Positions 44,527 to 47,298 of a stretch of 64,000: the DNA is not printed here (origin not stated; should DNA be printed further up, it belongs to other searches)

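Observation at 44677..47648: RecB-family nuclease fused to an XPD/DinG Fe-S helicase, translationally coupled to a NUDIX hydrolase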

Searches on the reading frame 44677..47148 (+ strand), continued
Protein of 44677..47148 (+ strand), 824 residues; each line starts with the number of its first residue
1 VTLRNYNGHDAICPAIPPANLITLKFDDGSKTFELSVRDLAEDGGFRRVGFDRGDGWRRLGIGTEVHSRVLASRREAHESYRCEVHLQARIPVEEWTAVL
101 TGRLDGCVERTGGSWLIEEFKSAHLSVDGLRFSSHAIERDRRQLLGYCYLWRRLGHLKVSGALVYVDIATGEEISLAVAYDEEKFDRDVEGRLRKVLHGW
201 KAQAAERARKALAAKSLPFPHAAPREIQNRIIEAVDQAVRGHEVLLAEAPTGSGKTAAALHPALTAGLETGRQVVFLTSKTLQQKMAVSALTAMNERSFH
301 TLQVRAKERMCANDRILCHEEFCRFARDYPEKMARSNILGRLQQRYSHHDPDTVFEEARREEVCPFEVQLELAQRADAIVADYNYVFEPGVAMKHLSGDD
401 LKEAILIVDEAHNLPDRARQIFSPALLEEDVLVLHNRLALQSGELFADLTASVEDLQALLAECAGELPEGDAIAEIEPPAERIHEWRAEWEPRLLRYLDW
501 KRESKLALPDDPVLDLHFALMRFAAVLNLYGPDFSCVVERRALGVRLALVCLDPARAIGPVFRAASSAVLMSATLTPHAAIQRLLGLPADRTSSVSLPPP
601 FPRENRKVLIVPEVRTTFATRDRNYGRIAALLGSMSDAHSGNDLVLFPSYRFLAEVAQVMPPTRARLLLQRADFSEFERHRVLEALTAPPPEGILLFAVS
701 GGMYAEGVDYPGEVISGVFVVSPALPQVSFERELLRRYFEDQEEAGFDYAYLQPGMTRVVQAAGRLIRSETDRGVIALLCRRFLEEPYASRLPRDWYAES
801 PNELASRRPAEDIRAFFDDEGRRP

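Call 24: find_encoding_contigs(protein=P0007, flank=8000, max_places=2)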
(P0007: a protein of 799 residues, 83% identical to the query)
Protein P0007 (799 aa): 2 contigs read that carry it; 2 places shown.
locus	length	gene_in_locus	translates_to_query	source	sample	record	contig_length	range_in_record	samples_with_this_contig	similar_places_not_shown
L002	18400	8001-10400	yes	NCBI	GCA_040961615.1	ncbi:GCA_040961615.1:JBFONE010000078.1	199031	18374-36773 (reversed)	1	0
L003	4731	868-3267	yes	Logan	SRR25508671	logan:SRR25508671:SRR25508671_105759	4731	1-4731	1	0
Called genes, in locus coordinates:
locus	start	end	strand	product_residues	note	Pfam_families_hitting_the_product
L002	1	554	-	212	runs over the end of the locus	PF05728:UPF0227, PF12697:Abhydrolase_6 (weak)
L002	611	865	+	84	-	-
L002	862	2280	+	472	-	PF01425:Amidase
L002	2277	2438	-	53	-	-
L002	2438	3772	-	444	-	-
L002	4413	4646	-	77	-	-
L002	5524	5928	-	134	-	-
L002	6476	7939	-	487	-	PF02113:Peptidase_S13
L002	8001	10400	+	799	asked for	PF04851:ResIII (faint), PF00270:DEAD (weak), PF06733:DEAD_2, PF13307:Helicase_C_2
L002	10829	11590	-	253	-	PF18306:LDcluster4, PF03641:Lysine_decarbox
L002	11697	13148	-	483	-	-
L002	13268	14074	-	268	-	PF00481:PP2C, PF13672:PP2C_2, PF07228:SpoIIE (weak)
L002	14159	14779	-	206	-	PF00226:DnaJ, PF07719:TPR_2 (faint), PF13371:TPR_9 (faint), PF00515:TPR_1 (faint), PF13432:TPR_16 (weak), PF14559:TPR_19 (weak)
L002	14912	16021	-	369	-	-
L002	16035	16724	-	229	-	PF13413:HTH_25, PF13464:RodZ_C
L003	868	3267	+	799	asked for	PF04851:ResIII (faint), PF00270:DEAD (weak), PF06733:DEAD_2, PF13307:Helicase_C_2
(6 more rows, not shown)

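Call 33: find_related_loci(query=A2, collection=genome_contigs, flank=6000)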
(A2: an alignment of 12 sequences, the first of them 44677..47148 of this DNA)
Query A2 (824 aa) in genome_contigs; peptide patterns used: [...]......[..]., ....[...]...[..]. (x = any residue, [..] = any of these).
600 stretches matched a pattern (row limit reached: there are more); 304 encode a relative of the query (tblastn E <= 1e-3); the best 80 are kept; 80 distinct loci.
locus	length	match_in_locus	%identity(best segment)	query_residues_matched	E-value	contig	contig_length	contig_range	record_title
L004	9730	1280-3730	92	1-817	0e+0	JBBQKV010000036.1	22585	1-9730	MAG: Acidobacteriota bacterium isolate Co_metawrap_566 Cmw_566_k141_4746943_length_22585_cov_96.0000, whole genome shotg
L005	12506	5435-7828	76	23-821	0e+0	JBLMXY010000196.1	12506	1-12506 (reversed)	MAG: Acidobacteriota bacterium isolate MAG243 PRJNA957066_bin25_renamed_195, whole genome shotgun sequence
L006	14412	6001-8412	75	20-823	0e+0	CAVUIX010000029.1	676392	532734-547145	MAG: uncultured Acidobacteriota bacterium isolate MFD02199.bin.2.111 genome assembly, contig: contig_4311, whole genome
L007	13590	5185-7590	75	20-821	0e+0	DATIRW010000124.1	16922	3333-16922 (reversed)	MAG TPA_asm: Thermoanaerobaculia bacterium isolate SMAG_U15913 k141_337594, whole genome shotgun sequence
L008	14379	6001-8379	72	24-817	0e+0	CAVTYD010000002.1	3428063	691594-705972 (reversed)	MAG: uncultured Acidobacteriota bacterium isolate MFD06714.bin.2.31 genome assembly, contig: contig_15739, whole genome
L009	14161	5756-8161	72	20-821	0e+0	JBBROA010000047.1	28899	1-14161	MAG: Thermoanaerobaculia bacterium isolate La1_metabat2.230 LA1C_B2.230_k141_1671944L_28899_cov_12.4034, whole genome sh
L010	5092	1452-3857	64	20-823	0e+0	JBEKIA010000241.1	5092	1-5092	MAG: Verrucomicrobiota bacterium isolate SPRUCE 28 SPRUCE_28_241, whole genome shotgun sequence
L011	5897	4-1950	75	170-818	0e+0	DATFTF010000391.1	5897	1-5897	MAG TPA_asm: Thermoanaerobaculia bacterium isolate SMAG_U9403 k141_2838445, whole genome shotgun sequence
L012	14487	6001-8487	56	22-818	0e+0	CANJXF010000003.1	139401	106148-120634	MAG: Verrucomicrobiales bacterium isolate RH-23may17-789 genome assembly, contig: RH-23may17-C735, whole genome shotgun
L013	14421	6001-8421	73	14-819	0e+0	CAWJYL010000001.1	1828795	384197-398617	MAG: uncultured Acidobacteriota bacterium isolate MFD00822.bin.1.75 genome assembly, contig: contig_29640, whole genome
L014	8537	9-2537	51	22-821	0e+0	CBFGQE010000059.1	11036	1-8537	MAG TPA_asm: uncultured bacterium isolate SRR14536361_metabat2_54 genome assembly, contig: ERZ27321110.3001, whole genom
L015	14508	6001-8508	50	22-821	0e+0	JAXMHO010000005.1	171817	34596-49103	MAG: Verrucomicrobiota bacterium isolate STL-VER6 C2.52.fa-5, whole genome shotgun sequence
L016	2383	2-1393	75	358-821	0e+0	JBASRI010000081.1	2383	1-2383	MAG: Thermoanaerobaculia bacterium isolate MFD13520_ilm_asm_bin14 k127_222689, whole genome shotgun sequence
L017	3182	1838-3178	73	8-456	0e+0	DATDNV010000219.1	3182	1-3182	MAG TPA_asm: Thermoanaerobaculia bacterium isolate SMAG_U446 k141_1113086, whole genome shotgun sequence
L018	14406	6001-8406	43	24-818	0e+0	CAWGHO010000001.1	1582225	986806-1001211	MAG: uncultured Acidobacteriota bacterium isolate MFD02840.bin.1.19 genome assembly, contig: contig_2140, whole genome s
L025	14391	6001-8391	44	24-818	0e+0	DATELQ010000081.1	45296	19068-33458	MAG TPA_asm: Thermoanaerobaculia bacterium isolate SMAG_U8920 k141_1693824, whole genome shotgun sequence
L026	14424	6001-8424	43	18-818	0e+0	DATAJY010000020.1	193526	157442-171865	MAG TPA_asm: Thermoanaerobaculia bacterium isolate SMAG_U6924 k141_34478, whole genome shotgun sequence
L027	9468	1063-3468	42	24-818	0e+0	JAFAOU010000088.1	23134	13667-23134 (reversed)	MAG: Acidobacteriota bacterium isolate CP_BM_ER_20 BM_ER_k147_881614, whole genome shotgun sequence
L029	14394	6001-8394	43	23-818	0e+0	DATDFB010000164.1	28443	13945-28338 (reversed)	MAG TPA_asm: Thermoanaerobaculia bacterium isolate SMAG_U215 k141_832440, whole genome shotgun sequence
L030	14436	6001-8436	43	18-818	0e+0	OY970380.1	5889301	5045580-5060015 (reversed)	MAG: Thermoanaerobaculia bacterium isolate MFD05537.bin.c.2 genome assembly, chromosome: 1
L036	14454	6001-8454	43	23-818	0e+0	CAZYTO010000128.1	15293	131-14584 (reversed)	MAG TPA_asm: uncultured Thermoanaerobaculia bacterium isolate binchicken_co185_101 genome assembly, contig: NODE_5693_le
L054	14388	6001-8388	39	25-817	2e-164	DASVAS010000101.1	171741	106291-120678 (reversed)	MAG TPA_asm: Thermoanaerobaculia bacterium isolate SMAG_U1959 k141_2023257, whole genome shotgun sequence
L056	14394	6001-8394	41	22-817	4e-164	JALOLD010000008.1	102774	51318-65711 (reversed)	MAG: Thermoanaerobaculales bacterium isolate Prado016 scaffold_28, whole genome shotgun sequence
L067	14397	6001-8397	41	25-817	5e-165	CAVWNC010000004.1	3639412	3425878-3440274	MAG: uncultured Acidobacteriota bacterium isolate MFD09368.bin.2.205 genome assembly, contig: contig_6402, whole genome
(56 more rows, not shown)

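Call 38: search_protein_families(library=pfam, proteins=[L030:443-1183:-, L025:2655-5003:+, L036:11139-12980:-, L026:474-1682:-, L026:11489-13099:-, L027:3498-4085:+, L029:8983-9432:+, L054:4289-5092:+, L067:11088-12173:+, L056:8500-8922:+], max_evalue=0.001)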
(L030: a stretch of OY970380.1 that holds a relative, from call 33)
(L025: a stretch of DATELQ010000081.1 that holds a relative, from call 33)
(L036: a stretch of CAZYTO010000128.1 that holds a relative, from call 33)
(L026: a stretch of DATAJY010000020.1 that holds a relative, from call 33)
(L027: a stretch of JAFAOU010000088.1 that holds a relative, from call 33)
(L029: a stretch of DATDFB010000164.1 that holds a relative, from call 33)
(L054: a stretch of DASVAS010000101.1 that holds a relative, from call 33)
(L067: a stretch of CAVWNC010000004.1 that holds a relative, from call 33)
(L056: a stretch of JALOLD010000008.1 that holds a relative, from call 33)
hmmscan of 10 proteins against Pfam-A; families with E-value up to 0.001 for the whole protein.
L030:443-1183:- (246 aa): 3 families
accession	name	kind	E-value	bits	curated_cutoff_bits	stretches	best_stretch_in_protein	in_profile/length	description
PF01695.23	IstB_IS21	-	4e-15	56.4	24.1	1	80-198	83-195/238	IstB-like ATP binding protein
PF00308.24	Bac_DnaA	-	7e-08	33.3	23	1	82-220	28-155/162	Bacterial DnaA ATPAse domain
PF03969.22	AFG1_ATPase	-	0.00047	19.7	27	1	74-164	46-135/361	AFG1-like ATPase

L025:2655-5003:+ (782 aa): 0 families

L036:11139-12980:- (613 aa): 5 families
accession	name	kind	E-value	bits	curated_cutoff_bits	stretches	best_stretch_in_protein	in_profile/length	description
PF00733.27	Asn_synthase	-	6.4e-95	319.2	21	1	238-608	1-353/354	Asparagine synthase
PF13537.11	GATase_7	-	3e-34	118.1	25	1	49-165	2-122/123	Glutamine amidotransferase domain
PF13522.11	GATase_6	-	3.7e-30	105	27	1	34-160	2-130/130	Glutamine amidotransferase domain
PF02540.23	NAD_synthase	-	3.8e-07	29.9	21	1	236-377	2-142/242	NAD synthase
PF12481.13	DUF3700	-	0.00042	20.3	27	1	113-164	124-176/228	Aluminium induced protein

L026:474-1682:- (402 aa): 2 families
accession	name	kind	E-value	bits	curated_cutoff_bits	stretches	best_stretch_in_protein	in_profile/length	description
PF00155.27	Aminotran_1_2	-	1.7e-29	103.6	19.7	1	57-380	19-346/361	Aminotransferase class I and II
PF12897.13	Asp_aminotransf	-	9e-10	38.4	27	1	148-372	147-380/421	Aspartate amino-transferase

L026:11489-13099:- (536 aa): 3 families
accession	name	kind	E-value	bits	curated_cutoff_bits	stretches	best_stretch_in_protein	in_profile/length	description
PF13231.12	PMT_2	-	5.4e-19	69.4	26.1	1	65-222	1-159/160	Dolichyl-phosphate-mannose-protein mannosyltransferase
PF02366.24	PMT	-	2e-12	47.6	22.7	1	62-233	58-243/245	Dolichyl-phosphate-mannose-protein mannosyltransferase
PF18583.6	Arnt_C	-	7.3e-06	26.1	26.5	1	425-466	2-42/103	Aminoarabinose transferase C-terminal domain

L027:3498-4085:+ (195 aa): 0 families

L029:8983-9432:+ (149 aa): 1 family
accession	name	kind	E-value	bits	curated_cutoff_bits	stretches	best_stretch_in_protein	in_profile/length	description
PF02566.24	OsmC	-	2.7e-18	66.6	27.5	1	40-142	1-98/100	OsmC-like protein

L054:4289-5092:+ (267 aa): 0 families

L067:11088-12173:+ (361 aa): 2 families
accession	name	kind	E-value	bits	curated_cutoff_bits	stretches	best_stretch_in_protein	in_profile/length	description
PF04443.18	LuxE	-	8.5e-14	51.7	24.9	1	209-357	230-388/391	Acyl-protein synthetase, LuxE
PF00501.34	AMP-binding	-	8.8e-06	25.2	29.9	1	234-312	294-374/384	AMP-binding enzyme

L056:8500-8922:+ (140 aa): 0 families

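Call 51: predict_structure(alignment_id=A1)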
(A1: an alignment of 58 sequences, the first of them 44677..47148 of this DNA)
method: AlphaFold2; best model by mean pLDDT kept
length: 824 residues; sequences in the alignment: 58
mean_pLDDT: 91.1   pTM: 0.91
mean pLDDT of the five models: 91.1, 89.9, 89.8, 88.6, 88.2
residues with pLDDT >= 90: 663; 70-90: 109; 50-70: 24; < 50: 28
segments of 3 or more residues with pLDDT < 50: 1-21, 53-58
pLDDT, mean of each block of 10 residues (from residue 1): 25 26 80 95 73 50 84 95 97 97 96 94 73 78 96 93 91 93 94 94 95 97 95 98 97 94 98 97 95 96 95 83 87 94 97 98 96 97 92 86 97 96 97 96 96 97 97 97 92 86 81 92 93 98 97 97 98 95 97 94 93 96 97 97 97 98 97 93 93 97 87 89 96 98 97 96 88 95 97 94 98 92 53
secondary structure, 60 per line:
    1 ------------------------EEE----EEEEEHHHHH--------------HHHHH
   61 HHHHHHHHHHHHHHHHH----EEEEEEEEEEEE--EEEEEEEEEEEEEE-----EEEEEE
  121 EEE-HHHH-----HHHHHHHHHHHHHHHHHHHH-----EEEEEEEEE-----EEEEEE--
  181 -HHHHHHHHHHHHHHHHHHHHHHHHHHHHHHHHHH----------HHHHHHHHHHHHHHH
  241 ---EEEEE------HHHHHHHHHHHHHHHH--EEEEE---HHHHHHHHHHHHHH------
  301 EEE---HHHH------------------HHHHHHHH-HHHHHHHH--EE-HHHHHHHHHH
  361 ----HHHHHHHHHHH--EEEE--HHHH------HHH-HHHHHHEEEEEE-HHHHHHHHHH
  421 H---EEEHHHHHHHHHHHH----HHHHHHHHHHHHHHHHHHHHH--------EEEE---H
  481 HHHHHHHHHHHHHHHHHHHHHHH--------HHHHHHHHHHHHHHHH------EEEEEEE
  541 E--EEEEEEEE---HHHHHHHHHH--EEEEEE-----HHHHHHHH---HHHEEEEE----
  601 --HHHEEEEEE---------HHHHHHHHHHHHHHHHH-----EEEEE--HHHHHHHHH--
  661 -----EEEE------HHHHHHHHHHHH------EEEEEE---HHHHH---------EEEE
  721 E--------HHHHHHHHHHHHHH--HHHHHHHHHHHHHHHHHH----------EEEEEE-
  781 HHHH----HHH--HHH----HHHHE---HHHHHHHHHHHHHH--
elements in order (helices of 4 or more, strands of 3 or more residues): E25-27 E32-36 H37-41 H56-77 E82-93 E96-109 E115-123 H125-128 H134-153 E159-167 E173-178 H182-215 H226-240 E244-248 H255-270 E273-277 H281-294 E301-303 H307-310 H329-336 H338-345 H351-360 H365-375 E378-381 H384-387 H398-403 E404-409 H411-421 E425-427 H428-439 H444-464 E473-476 H480-503 H512-527 E534-541 E544-551 H555-564 E567-572 H578-585 E592-596 E606-611 H621-637 E643-647 H650-658 E666-669 H676-687 E694-699 H703-707 E717-721 H730-743 H746-763 E774-779 H781-784 H801-804 H809-822

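Call 55: fold_search(model_id=the predicted structure, library=pdb)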
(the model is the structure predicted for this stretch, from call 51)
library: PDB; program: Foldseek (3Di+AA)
matches with E <= 10: 1430; with E <= 0.001: 446
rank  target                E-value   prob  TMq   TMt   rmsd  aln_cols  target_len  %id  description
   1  9kqh_A                2.6e-52  1.00  0.75  0.83   5.4       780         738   26  Crystal structure of Finegoldia magna DinG in complex with ssDNA and ADPNP (released 2025-12-03)
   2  9p55                  4.8e-31  1.00  0.59  0.76   5.7       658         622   21  Structure of DNA-free long form XPD from Thermoplasma acidophilum (released 2026-01-21)
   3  5h8w_A                1.6e-30  1.00  0.55  0.74   5.6       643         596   20  XPD mechanism (released 2016-01-13)
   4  4a15_A                7.4e-30  1.00  0.58  0.79   4.7       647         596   20  Crystal structure of an XPD DNA complex (released 2012-02-01)
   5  2vsf                  4.7e-28  1.00  0.56  0.76   4.9       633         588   20  Structure of XPD from Thermoplasma acidophilum (released 2008-07-08)
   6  6fwr_A                6.5e-26  1.00  0.54  0.63   7.9       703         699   20  Structure of DinG in complex with ssDNA (released 2018-12-19)
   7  5fmf_Y                1.1e-25  1.00  0.56  0.78   5.2       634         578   15  the P-lobe of RNA polymerase II pre-initiation complex (released 2015-11-25)
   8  8rev_A                1.9e-25  1.00  0.59  0.68   5.5       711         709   19  Structure of XPD stalled at a Y-fork DNA containing a interstrand crosslink (released 2024-05-29)
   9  6fws_A                2.7e-25  1.00  0.47  0.55  10.7       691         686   20  Structure of DinG in complex with ssDNA and ADPBeF (released 2018-12-19)
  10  6fws_B                2.0e-24  1.00  0.48  0.56  10.5       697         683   21  Structure of DinG in complex with ssDNA and ADPBeF (released 2018-12-19)
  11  6ro4_B                3.3e-24  1.00  0.57  0.69   6.5       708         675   18  Structure of the core TFIIH-XPA-DNA complex (released 2019-07-03)
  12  9pd3_B                5.9e-24  1.00  0.59  0.68   5.2       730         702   17  NER dual incision complex - DuIS (released 2026-02-18)
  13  8ebt_B                7.1e-24  1.00  0.60  0.72   5.7       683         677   18  XPA repositioning Core7 of TFIIH relative to XPC-DNA lesion (Cy5) (released 2023-04-19)
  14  7o4i_0                1.5e-23  1.00  0.56  0.61   7.3       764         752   16  Yeast RNA polymerase II transcription pre-initiation complex with initial transcription bubble (released 2021-06-16)
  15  5sva_Y                5.3e-23  1.00  0.55  0.78   5.3       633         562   15  Mediator-RNA Polymerase II Pre-Initiation Complex (released 2016-09-28)
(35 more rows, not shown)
